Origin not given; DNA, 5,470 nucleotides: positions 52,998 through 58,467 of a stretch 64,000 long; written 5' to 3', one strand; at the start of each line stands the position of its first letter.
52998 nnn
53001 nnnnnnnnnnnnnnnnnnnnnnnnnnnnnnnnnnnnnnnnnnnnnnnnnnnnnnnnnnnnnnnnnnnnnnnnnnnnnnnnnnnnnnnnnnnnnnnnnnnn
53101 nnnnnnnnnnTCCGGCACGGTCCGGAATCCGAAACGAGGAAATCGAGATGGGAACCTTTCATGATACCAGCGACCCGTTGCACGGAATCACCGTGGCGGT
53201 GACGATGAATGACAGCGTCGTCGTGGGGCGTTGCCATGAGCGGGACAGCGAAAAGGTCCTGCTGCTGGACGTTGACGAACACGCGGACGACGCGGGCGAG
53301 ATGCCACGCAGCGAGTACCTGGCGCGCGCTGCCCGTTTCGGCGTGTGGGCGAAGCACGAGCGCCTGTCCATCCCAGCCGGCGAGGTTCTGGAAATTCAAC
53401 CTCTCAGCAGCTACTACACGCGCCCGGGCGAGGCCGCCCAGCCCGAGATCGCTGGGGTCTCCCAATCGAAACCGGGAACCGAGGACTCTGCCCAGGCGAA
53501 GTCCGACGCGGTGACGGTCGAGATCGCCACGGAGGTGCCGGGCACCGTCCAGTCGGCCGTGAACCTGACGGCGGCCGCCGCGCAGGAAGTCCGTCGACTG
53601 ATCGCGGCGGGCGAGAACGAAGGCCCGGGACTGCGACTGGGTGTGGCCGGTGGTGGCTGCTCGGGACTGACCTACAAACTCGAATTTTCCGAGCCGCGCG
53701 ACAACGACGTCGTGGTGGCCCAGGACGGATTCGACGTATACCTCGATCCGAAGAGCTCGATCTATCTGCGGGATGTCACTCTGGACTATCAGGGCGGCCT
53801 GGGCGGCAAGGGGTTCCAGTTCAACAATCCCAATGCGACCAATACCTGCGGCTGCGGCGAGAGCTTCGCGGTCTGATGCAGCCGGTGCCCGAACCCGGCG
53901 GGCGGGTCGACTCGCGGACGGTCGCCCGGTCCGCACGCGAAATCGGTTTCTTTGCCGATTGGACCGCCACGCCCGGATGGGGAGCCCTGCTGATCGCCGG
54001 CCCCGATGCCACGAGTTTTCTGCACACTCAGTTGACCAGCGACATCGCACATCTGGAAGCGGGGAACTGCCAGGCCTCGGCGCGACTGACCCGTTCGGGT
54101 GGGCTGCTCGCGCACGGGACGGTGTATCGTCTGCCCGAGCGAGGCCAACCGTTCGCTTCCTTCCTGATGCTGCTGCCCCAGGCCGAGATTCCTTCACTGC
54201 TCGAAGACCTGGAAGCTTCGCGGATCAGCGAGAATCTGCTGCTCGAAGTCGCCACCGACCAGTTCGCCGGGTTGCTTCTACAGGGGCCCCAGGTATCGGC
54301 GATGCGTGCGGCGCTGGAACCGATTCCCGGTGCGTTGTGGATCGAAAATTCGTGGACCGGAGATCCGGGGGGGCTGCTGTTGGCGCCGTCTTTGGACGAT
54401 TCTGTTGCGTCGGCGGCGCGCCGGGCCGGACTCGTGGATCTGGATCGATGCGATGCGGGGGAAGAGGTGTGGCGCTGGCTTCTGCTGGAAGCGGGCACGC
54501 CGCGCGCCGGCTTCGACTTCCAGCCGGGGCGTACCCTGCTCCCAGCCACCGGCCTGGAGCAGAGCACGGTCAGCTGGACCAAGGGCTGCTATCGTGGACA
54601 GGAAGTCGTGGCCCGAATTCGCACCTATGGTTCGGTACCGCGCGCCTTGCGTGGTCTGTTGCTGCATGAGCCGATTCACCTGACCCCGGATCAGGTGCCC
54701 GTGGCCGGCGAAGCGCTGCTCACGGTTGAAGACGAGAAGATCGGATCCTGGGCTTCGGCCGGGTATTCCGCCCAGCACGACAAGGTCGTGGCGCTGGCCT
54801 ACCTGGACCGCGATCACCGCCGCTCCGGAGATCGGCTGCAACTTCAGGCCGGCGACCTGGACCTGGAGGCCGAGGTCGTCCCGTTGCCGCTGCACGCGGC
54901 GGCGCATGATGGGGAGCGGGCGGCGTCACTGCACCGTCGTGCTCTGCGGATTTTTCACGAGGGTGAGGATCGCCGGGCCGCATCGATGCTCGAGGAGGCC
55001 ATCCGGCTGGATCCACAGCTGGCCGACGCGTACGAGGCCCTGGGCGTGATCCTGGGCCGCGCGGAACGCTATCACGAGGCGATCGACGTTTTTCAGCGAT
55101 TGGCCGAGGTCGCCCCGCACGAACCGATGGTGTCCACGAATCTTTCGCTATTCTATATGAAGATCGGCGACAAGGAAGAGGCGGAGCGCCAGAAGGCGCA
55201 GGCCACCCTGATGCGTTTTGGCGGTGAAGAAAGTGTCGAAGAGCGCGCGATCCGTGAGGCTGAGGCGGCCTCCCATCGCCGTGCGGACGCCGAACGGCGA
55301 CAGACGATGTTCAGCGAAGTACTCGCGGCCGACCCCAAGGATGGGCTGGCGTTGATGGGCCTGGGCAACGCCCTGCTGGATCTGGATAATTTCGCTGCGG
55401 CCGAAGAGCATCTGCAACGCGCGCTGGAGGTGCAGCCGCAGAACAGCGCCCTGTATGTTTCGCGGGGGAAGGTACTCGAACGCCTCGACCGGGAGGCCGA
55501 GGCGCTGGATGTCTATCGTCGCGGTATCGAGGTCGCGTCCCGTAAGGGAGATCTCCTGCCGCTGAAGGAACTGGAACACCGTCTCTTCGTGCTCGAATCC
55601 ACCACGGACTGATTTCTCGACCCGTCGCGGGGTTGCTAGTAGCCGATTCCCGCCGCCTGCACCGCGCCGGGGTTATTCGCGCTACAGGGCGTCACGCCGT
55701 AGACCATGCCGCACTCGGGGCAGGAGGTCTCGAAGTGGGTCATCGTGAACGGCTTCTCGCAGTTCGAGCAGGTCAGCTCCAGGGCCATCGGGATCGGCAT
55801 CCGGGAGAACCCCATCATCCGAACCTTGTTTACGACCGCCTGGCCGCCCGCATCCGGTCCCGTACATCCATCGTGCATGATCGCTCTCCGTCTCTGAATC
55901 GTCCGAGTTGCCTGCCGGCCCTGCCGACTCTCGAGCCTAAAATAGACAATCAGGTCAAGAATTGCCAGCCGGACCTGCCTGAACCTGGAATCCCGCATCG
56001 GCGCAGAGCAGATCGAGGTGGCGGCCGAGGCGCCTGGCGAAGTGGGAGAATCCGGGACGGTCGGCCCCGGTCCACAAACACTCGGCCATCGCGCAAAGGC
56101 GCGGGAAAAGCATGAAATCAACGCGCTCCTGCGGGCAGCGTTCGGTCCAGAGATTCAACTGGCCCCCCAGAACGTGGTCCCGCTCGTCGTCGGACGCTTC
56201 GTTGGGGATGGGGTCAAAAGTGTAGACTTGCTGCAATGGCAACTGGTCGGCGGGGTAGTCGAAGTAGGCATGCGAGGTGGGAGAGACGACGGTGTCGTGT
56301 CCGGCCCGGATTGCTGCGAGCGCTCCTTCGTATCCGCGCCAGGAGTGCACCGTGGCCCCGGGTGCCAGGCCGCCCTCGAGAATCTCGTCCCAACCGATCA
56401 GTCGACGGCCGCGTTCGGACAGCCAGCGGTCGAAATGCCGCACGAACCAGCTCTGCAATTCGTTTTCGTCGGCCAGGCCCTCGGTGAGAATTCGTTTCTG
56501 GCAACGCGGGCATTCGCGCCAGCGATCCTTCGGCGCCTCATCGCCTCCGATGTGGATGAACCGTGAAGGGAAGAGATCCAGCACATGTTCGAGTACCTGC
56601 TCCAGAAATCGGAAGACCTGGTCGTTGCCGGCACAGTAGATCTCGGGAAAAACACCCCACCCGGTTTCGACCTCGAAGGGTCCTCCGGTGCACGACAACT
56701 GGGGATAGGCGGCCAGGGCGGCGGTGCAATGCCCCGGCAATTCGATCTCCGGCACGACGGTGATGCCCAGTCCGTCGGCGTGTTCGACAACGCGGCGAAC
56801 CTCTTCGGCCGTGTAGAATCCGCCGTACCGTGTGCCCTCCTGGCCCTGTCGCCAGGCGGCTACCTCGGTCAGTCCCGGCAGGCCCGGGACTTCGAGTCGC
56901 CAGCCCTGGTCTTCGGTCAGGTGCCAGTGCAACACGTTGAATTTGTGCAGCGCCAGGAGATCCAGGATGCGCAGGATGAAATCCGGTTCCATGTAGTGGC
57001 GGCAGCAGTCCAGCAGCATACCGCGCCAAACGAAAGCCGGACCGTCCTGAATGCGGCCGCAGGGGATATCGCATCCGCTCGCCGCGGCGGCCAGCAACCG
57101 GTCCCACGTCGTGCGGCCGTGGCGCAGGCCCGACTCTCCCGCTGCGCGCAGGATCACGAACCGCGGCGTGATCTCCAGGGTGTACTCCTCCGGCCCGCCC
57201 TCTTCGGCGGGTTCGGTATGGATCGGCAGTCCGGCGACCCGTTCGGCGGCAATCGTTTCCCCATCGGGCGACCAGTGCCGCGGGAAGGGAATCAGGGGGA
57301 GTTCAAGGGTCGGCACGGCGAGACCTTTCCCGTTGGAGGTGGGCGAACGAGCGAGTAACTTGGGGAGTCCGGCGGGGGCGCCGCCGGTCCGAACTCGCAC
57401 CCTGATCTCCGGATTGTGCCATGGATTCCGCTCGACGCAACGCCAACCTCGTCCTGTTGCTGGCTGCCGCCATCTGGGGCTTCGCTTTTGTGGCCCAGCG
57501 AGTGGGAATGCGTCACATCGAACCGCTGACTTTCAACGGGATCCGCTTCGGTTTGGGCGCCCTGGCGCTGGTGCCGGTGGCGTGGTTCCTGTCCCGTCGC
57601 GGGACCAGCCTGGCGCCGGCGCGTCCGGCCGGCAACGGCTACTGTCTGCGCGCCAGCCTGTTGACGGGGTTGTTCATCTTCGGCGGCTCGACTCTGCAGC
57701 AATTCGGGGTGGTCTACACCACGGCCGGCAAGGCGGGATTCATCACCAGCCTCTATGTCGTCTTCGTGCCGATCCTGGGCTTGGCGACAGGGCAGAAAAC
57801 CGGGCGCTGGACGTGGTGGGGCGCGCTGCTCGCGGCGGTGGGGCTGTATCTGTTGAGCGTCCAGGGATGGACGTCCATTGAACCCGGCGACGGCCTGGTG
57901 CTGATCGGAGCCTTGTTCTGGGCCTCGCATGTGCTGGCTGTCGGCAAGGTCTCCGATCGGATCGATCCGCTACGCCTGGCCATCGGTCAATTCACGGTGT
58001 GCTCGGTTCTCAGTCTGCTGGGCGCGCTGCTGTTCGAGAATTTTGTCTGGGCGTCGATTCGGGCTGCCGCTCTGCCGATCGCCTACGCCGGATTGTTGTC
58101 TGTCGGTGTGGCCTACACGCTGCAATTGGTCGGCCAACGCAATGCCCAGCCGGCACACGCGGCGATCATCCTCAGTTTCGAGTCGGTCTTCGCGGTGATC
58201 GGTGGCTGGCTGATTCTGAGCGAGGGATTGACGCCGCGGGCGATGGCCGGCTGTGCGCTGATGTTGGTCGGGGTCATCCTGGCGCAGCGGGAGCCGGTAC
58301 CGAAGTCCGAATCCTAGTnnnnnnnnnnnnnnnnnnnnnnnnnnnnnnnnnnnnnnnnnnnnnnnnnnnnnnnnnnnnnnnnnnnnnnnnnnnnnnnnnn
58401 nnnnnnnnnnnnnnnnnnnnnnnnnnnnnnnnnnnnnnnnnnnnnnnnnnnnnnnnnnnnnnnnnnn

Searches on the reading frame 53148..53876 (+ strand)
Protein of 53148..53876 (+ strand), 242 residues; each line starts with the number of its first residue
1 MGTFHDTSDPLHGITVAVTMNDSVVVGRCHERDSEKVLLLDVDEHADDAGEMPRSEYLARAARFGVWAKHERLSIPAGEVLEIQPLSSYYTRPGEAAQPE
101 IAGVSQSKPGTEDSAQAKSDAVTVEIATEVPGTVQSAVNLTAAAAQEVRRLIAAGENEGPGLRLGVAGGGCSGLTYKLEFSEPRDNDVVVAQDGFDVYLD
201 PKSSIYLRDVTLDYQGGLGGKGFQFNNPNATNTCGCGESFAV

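Call 28: search_protein_families(library=pfam, proteins=[window:53148-53876:+], max_evalue=0.00001)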
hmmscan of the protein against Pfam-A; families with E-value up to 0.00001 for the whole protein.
window:53148-53876:+ (242 aa): 1 family
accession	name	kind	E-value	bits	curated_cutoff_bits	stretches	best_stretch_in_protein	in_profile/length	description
PF01521.26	Fe-S_biosyn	-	5e-19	69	26.3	1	138-237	3-109/110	Iron-sulphur cluster biosynthesis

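Call 30: search_protein_families(library=ncbifam, proteins=[window:53148-53876:+], max_evalue=0.001)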
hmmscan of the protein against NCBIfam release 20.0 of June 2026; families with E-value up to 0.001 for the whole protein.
window:53148-53876:+ (242 aa): 9 families
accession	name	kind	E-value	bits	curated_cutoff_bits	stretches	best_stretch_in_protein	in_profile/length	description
TIGR00049.1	TIGR00049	subfamily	1.7e-31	108.5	58.8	1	138-242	1-106/106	iron-sulfur cluster assembly accessory protein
NF010147.0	PRK13623.1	equivalog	1e-28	99.8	117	1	134-242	6-115/115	iron-sulfur cluster insertion protein ErpA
TIGR02011.1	IscA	equivalog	4.5e-27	94.3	150.6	1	139-242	2-105/105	iron-sulfur cluster assembly protein IscA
TIGR01997.1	sufA_proteo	equivalog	1.6e-26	92.5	136.2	1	138-242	3-107/107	Fe-S cluster assembly scaffold SufA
NF007049.0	PRK09502.1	equivalog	2.3e-23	82.4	181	1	138-242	3-107/107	iron-sulfur cluster assembly protein IscA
NF007050.0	PRK09504.1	equivalog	4.9e-19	68.6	161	1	137-242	17-122/122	Fe-S cluster assembly scaffold SufA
NF038090.1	IscA_HesB_Se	subfamily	1.5e-08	34.9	85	1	138-237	2-100/101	IscA/HesB family protein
TIGR03341.1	YhgI_GntY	equivalog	0.00018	21.4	269.35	1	139-230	2-95/190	Fe-S biogenesis protein NfuA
TIGR01911.1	HesB_rel_seleno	subfamily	0.00024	21.7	66.35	1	141-224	7-90/92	HesB-like protein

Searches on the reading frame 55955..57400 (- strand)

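Call 28: search_protein_families(library=pfam, proteins=[window:55955-57400:-], max_evalue=0.00001)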
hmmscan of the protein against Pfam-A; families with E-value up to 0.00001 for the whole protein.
window:55955-57400:- (481 aa): 2 families
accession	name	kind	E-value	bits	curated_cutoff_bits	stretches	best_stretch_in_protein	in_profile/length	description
PF00728.28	Glyco_hydro_20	-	1.4e-105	354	22.3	1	123-445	1-347/348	Glycosyl hydrolase family 20, catalytic domain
PF02838.20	Glyco_hydro_20b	-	1.9e-06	29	26.1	0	63-119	68-123/124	Glycosyl hydrolase family 20, domain 2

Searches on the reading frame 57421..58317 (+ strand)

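Call 28: search_protein_families(library=pfam, proteins=[window:57421-58317:+], max_evalue=0.00001)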
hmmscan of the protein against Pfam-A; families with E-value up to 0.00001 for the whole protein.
window:57421-58317:+ (298 aa): 1 family
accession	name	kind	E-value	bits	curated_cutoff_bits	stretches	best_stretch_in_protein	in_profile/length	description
PF00892.27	EamA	-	4.2e-41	140.8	28.2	2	156-287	3-132/135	EamA-like transporter family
